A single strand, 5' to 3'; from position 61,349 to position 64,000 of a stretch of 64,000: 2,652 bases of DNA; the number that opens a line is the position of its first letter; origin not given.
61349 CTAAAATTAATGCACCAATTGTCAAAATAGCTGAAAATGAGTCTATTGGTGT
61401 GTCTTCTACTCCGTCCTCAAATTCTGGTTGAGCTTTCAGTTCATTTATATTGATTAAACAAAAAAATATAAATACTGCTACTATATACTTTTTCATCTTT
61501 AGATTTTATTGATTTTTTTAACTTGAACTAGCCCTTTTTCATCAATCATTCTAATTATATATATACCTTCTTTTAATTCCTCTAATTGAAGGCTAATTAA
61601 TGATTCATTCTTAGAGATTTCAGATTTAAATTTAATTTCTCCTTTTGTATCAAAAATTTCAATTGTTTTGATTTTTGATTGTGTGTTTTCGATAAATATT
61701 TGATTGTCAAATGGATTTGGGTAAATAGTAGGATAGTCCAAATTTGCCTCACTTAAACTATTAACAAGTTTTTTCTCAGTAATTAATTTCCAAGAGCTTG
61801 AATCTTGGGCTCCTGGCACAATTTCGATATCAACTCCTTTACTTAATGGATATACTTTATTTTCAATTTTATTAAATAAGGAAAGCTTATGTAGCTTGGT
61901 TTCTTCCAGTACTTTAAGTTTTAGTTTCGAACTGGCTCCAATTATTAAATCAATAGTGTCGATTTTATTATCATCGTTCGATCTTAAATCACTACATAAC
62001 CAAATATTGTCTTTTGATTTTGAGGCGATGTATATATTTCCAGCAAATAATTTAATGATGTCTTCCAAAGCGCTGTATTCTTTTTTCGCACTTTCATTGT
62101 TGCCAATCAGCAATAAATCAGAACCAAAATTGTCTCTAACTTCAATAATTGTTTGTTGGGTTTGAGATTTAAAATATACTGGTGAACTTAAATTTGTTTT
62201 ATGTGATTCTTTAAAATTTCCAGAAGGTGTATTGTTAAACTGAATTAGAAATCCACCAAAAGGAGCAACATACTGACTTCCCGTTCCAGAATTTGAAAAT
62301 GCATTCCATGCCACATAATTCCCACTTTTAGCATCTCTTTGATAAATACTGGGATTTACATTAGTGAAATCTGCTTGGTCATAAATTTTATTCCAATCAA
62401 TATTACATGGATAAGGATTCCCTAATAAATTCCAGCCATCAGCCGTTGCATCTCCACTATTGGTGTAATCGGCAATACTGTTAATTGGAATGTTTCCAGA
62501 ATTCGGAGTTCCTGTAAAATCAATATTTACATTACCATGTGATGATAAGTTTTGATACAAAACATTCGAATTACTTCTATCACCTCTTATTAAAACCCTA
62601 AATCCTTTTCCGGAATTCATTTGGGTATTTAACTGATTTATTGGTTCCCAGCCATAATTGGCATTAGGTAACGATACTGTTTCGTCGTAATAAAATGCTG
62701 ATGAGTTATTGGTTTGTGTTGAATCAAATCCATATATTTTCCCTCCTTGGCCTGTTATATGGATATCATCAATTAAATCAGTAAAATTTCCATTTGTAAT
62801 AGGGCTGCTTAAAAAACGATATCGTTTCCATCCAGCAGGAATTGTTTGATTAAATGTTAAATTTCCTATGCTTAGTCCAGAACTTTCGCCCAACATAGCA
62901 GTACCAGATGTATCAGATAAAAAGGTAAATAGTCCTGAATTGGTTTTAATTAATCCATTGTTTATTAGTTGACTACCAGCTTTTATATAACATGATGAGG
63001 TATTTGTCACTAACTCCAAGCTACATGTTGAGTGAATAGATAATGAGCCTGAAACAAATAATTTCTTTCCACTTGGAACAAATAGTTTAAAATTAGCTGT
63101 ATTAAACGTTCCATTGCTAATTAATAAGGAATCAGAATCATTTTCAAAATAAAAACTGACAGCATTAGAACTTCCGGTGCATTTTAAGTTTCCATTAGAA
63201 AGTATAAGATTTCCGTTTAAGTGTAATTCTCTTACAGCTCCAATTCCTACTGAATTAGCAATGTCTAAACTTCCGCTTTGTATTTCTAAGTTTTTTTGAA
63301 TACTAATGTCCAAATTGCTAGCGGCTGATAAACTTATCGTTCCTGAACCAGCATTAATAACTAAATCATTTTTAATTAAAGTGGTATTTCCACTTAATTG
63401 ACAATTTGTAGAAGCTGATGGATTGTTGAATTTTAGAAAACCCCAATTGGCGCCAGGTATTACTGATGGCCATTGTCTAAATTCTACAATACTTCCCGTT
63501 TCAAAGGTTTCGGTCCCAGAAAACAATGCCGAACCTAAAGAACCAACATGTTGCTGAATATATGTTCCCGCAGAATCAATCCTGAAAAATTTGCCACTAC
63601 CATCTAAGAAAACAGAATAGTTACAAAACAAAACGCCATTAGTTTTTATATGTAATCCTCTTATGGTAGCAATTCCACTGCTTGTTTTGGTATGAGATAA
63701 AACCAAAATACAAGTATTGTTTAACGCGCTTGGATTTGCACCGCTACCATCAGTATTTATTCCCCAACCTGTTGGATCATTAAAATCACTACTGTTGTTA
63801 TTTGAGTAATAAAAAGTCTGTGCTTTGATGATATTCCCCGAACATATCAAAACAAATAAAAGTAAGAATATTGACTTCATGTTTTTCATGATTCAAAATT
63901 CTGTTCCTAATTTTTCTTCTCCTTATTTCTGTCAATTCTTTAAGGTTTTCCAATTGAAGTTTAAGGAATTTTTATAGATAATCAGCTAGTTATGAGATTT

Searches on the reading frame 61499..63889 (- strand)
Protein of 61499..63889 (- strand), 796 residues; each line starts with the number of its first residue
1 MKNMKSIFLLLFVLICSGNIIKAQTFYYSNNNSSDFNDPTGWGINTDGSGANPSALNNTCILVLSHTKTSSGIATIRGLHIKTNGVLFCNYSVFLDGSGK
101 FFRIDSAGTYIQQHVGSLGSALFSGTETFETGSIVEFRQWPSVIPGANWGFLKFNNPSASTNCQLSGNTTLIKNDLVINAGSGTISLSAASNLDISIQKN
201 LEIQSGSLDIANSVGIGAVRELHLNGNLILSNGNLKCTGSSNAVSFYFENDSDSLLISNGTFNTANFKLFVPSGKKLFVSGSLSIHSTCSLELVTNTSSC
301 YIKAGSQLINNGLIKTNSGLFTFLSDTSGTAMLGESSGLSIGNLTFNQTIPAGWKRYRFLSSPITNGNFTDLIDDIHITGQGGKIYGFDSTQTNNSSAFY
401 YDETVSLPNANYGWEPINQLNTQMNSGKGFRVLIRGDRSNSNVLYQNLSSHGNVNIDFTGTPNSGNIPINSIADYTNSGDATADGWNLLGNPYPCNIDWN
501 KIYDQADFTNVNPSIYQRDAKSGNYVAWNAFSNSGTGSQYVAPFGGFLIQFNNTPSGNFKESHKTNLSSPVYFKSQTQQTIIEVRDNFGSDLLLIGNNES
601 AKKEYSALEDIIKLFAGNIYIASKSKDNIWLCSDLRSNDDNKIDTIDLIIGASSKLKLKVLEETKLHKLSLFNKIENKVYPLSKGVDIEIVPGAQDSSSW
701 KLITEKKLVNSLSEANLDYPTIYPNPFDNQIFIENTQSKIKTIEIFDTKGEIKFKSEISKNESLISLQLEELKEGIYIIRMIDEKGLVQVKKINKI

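Call 62: search_protein_families(library=pfam, proteins=[window:61499-63889:-], max_evalue=0.0001)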
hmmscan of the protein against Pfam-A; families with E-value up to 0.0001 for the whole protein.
window:61499-63889:- (796 aa): 1 family
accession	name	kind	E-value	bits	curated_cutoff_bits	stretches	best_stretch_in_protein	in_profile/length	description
PF18962.6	Por_Secre_tail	-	1.5e-11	44.9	27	1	722-793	1-73/75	Secretion system C-terminal sorting domain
